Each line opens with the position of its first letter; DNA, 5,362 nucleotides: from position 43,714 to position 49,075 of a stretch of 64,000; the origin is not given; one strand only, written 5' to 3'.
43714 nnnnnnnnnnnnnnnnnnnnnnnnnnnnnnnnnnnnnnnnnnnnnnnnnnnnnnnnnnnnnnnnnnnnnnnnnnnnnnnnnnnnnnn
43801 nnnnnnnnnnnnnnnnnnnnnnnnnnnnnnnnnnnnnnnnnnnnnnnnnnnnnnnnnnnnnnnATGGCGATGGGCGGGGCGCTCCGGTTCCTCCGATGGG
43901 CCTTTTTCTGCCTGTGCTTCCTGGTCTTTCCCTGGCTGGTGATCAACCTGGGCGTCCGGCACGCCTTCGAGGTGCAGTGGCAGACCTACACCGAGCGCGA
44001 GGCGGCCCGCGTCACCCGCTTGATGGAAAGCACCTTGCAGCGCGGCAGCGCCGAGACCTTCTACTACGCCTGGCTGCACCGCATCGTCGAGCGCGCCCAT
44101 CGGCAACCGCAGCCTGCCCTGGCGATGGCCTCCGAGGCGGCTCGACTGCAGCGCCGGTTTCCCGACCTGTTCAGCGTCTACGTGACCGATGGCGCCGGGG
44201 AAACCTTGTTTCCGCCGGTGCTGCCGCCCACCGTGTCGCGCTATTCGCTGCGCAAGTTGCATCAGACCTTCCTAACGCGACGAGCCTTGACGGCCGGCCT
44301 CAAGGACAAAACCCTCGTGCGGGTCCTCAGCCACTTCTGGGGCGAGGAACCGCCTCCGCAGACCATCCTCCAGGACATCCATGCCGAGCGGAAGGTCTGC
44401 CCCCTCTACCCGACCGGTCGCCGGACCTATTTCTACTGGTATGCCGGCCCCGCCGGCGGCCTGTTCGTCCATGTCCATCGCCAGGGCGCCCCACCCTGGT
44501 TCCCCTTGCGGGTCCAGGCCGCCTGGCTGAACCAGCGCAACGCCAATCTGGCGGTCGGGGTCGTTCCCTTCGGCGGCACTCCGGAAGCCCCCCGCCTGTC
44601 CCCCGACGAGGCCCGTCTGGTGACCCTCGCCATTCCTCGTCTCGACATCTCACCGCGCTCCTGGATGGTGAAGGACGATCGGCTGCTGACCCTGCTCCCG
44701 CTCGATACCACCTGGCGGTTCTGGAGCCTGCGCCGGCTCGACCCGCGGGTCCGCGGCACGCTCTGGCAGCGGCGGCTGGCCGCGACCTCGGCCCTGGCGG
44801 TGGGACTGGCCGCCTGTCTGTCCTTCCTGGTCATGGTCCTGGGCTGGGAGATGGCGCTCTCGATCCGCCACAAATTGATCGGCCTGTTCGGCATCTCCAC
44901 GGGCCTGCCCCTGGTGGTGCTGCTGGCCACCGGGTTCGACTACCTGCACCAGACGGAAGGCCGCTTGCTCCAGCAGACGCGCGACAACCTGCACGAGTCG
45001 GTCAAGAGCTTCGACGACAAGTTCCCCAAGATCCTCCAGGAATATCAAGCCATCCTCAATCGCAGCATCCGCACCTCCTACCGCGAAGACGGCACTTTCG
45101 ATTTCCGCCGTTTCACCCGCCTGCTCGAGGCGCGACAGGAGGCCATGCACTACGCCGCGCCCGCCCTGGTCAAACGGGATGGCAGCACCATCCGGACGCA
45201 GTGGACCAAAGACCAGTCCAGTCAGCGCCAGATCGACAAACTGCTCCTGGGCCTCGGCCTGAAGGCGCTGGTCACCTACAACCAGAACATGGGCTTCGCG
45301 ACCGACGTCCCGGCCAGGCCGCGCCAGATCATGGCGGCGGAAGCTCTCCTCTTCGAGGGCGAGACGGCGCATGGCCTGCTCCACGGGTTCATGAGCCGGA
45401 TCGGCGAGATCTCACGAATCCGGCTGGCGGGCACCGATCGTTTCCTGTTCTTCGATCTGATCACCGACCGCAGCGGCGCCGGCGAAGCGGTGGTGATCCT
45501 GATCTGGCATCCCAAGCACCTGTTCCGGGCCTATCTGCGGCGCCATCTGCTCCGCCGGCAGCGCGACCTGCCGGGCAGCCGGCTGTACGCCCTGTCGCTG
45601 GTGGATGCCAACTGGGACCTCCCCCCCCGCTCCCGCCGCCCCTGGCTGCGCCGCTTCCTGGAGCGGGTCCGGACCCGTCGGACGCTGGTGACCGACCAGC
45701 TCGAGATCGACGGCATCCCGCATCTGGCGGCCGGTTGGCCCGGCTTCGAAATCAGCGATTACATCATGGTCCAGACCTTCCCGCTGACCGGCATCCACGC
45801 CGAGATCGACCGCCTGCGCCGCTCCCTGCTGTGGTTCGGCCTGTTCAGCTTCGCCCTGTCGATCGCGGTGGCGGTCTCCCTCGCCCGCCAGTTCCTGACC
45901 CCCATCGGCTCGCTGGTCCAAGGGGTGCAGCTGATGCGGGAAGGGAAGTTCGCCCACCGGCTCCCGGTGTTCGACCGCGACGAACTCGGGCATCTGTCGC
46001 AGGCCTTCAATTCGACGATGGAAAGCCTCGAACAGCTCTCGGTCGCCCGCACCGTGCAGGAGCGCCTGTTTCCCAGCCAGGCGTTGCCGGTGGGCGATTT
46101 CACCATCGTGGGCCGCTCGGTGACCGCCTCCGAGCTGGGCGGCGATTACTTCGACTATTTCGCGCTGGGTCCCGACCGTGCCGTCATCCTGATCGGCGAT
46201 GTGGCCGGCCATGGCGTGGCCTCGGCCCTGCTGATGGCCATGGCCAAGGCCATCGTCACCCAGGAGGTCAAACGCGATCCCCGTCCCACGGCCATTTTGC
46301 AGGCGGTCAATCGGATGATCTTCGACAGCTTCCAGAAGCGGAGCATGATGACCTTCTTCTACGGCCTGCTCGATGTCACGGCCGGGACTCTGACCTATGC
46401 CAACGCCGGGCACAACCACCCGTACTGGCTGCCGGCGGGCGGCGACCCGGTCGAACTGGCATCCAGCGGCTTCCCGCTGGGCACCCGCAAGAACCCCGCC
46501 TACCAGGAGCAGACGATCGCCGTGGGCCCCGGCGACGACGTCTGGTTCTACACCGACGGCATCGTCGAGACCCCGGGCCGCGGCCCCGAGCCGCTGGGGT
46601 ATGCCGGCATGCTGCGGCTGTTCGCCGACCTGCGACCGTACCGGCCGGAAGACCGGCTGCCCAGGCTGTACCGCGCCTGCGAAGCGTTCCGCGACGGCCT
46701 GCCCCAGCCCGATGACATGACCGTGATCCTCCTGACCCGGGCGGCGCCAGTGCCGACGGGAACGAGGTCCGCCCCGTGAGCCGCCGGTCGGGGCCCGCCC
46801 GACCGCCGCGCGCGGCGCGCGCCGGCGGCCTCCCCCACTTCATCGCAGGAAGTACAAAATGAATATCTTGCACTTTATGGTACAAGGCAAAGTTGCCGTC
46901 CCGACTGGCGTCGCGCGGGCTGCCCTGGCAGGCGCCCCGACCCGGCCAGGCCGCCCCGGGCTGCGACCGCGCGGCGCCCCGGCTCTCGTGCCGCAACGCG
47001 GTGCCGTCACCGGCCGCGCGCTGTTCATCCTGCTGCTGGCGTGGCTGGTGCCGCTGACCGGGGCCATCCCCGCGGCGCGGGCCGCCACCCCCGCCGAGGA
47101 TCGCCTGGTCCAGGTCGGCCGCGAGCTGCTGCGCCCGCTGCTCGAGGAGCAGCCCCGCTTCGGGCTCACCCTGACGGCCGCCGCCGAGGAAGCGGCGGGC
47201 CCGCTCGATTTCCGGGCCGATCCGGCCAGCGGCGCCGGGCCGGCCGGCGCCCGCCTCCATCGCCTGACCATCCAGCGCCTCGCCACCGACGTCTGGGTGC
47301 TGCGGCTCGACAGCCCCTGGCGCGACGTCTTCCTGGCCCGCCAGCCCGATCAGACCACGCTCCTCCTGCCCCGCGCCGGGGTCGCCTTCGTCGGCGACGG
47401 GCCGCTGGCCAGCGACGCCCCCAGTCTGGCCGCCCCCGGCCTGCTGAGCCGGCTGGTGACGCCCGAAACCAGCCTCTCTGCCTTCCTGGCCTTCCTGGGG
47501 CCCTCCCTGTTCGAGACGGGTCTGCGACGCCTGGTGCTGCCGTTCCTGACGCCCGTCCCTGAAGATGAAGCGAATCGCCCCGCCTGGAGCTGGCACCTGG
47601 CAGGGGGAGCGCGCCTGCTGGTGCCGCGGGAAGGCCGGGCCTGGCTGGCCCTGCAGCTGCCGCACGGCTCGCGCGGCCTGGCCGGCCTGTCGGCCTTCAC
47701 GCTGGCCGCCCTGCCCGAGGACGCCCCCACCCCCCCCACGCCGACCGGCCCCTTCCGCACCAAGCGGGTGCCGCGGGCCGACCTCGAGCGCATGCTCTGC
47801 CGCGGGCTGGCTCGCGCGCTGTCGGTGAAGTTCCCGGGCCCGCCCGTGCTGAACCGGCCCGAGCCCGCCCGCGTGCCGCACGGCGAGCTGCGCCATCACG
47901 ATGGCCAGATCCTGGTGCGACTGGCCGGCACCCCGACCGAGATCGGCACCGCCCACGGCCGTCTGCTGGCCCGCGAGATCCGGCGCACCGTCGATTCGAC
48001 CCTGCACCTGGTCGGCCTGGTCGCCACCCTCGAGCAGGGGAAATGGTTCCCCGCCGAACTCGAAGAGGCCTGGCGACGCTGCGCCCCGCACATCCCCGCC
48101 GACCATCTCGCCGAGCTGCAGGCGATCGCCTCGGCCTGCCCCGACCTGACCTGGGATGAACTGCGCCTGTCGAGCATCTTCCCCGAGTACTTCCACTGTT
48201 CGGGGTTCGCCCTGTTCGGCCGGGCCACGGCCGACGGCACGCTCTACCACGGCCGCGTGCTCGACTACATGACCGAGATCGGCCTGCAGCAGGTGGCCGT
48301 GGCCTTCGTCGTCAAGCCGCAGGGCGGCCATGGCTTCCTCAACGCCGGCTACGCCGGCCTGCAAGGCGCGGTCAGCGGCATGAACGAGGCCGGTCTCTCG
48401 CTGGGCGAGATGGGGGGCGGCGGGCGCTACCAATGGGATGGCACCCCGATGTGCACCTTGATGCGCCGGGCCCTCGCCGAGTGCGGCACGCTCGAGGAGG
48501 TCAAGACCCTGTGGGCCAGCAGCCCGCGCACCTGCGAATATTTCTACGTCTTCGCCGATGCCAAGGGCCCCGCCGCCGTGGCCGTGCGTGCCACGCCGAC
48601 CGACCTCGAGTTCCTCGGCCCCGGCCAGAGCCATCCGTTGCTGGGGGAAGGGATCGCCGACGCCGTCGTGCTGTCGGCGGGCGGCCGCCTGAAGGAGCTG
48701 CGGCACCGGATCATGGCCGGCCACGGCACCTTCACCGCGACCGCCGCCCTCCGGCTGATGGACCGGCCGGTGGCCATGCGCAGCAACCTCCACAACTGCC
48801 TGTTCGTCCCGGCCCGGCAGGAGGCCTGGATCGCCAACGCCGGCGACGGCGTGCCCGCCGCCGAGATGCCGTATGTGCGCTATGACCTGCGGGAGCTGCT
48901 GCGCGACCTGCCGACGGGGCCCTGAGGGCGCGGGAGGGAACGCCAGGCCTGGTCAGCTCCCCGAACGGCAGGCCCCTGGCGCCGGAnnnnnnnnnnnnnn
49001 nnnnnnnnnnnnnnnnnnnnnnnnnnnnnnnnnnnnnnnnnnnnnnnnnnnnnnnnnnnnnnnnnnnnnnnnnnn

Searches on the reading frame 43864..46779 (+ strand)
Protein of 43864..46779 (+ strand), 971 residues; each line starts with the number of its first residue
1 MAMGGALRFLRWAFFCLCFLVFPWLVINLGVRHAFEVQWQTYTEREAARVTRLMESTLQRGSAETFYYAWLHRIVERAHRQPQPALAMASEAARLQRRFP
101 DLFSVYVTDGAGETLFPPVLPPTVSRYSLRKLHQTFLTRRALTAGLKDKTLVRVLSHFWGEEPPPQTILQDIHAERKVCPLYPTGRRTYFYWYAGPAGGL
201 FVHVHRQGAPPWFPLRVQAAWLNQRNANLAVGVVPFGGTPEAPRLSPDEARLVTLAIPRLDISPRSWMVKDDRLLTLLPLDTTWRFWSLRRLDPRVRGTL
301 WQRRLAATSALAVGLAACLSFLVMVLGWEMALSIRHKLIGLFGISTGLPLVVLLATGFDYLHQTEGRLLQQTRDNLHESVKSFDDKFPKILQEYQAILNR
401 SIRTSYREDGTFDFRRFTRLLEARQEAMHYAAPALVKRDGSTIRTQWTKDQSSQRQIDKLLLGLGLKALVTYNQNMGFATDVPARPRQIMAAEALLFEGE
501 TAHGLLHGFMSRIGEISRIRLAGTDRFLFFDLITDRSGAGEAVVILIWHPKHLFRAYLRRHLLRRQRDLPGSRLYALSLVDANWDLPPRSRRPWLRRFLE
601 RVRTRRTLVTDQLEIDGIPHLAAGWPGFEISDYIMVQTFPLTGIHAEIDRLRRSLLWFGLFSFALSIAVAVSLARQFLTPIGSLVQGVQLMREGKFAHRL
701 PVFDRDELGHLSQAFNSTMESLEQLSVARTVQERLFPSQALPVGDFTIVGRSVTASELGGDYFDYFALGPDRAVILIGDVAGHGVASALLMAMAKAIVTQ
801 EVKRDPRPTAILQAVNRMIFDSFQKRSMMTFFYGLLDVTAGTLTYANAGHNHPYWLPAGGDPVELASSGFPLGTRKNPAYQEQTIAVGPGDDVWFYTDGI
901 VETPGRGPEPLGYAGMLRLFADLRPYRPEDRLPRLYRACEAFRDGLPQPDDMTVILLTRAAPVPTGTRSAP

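Call 3: search_protein_families(library=pfam, proteins=[window:43864-46779:+], max_evalue=0.01)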
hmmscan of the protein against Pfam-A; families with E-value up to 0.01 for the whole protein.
window:43864-46779:+ (971 aa): 2 families
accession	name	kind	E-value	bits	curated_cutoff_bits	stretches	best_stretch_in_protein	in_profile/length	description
PF07228.17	SpoIIE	-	1.7e-42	146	25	1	770-959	2-191/192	Stage II sporulation protein E (SpoIIE)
PF00672.30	HAMP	-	3.4e-11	43.7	25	1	673-724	2-53/53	HAMP domain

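Call 4: search_protein_families(library=ncbifam, proteins=[window:43864-46779:+], max_evalue=0.01)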
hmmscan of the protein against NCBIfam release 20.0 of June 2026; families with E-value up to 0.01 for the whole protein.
window:43864-46779:+ (971 aa): 18 families
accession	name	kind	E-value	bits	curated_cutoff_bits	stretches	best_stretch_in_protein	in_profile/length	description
NF038263.1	prot_phos_SiaA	equivalog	1.8e-19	69.7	700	2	758-955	449-653/658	biofilm regulation protein phosphatase SiaA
NF045505.1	RR_RssB_Pseudo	equivalog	4.9e-14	52.2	700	1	715-902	145-340/394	two-component system response regulator RssB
NF007837.0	PRK10549.1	equivalog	8.3e-09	34.7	603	1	652-726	162-237/466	envelope stress sensor histidine kinase BaeS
NF033092.0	HK_WalK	equivalog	9.8e-09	34.3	725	1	641-724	165-248/594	cell wall metabolism sensor histidine kinase WalK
NF012163.2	BaeS_SmeS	equivalog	1e-08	34.6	500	1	652-726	163-237/457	sensor histidine kinase efflux regulator BaeS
NF040691.1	MtrAB_MtrB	equivalog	2.4e-07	30.1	450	1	632-724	167-259/507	MtrAB system histidine kinase MtrB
NF008468.0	PRK11360.1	equivalog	1.5e-05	23.6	646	1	633-724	177-265/616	two-component system sensor histidine kinase AtoS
NF058645.1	MCPCtpMPsAe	equivalog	5.7e-05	22.1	900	1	647-725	199-279/558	methyl-accepting chemotaxis protein CtpM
NF053592.1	HK_near_YfiR_like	equivalog_domain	0.00011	21.9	194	1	658-723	156-222/223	sensor histidine kinase, YfiR-like protein-associated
NF008184.0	PRK10935.1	equivalog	0.00014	20.7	553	1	663-725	162-225/565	nitrate/nitrite two-component system sensor histidine kinase NarQ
TIGR01386.1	cztS_silS_copS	subfamily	0.00019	20.6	292.55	1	641-724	152-236/457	heavy metal sensor histidine kinase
NF011874.0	PRK15347.1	equivalog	0.00033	18.8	852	1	628-723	271-367/921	two component system sensor kinase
NF008312.0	PRK11100.1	equivalog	0.00077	18.4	356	1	641-724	170-252/477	two-component system sensor histidine kinase CreC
NF045911.1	TCSHisKinNblS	equivalog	0.00096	17.6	1000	1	664-725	192-253/621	two-component system sensor histidine kinase NblS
NF038389.1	ArsS_fam_HK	equivalog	0.0011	18.6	250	1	653-730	130-207/403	ArsS family sensor histidine kinase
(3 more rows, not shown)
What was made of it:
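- Closest known: HenR-All4160 module of Anabaena. Same: SiaA is a HAMP-PP2C membrane receptor like the protein at 43864-46779 (weak NCBIfam SiaA hit of 69.7 bits against a cut-off of 700, call 4).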

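Call 70: search_protein_families(library=padloc, proteins=[window:43864-46779:+], max_evalue=0.001)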
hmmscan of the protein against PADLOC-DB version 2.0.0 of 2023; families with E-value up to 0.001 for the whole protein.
window:43864-46779:+ (971 aa): 0 families

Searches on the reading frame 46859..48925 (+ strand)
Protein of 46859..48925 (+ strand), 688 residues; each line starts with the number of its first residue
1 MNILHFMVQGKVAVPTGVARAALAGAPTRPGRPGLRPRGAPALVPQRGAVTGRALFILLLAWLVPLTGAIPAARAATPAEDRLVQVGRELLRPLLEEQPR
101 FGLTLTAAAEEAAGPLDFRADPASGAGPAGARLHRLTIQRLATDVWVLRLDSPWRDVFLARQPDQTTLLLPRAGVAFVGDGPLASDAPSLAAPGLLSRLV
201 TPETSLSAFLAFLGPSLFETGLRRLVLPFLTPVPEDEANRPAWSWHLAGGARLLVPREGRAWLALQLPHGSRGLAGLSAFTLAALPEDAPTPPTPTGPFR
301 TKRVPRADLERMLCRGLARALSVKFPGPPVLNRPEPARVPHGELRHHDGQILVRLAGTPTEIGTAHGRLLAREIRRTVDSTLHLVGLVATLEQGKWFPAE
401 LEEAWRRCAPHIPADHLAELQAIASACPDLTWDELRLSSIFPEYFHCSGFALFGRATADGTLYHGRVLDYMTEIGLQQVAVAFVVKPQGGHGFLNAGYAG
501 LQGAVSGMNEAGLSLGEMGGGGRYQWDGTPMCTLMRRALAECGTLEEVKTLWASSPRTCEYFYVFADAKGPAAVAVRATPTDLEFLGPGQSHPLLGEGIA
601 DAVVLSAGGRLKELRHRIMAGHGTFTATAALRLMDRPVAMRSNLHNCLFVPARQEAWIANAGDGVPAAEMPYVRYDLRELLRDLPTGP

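Call 3: search_protein_families(library=pfam, proteins=[window:46859-48925:+], max_evalue=0.01)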
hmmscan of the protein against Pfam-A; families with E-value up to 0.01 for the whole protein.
window:46859-48925:+ (688 aa): 1 family
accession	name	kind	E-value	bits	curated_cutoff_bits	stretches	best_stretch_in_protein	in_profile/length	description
PF03417.21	AAT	-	3e-10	40.6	23.2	1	463-576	8-118/225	Acyl-coenzyme A:6-aminopenicillanic acid acyl-transferase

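Call 4: search_protein_families(library=ncbifam, proteins=[window:46859-48925:+], max_evalue=0.01)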
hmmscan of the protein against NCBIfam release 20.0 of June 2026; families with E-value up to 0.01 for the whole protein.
window:46859-48925:+ (688 aa): 1 family
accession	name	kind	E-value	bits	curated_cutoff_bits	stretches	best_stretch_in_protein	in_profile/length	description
NF040521.1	C45_proenzyme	subfamily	2.5e-36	125.7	85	1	357-581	2-222/313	C45 family autoproteolytic acyltransferase/hydrolase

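Call 70: search_protein_families(library=padloc, proteins=[window:46859-48925:+], max_evalue=0.001)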
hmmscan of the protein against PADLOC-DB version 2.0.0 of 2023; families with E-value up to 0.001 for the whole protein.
window:46859-48925:+ (688 aa): 0 families
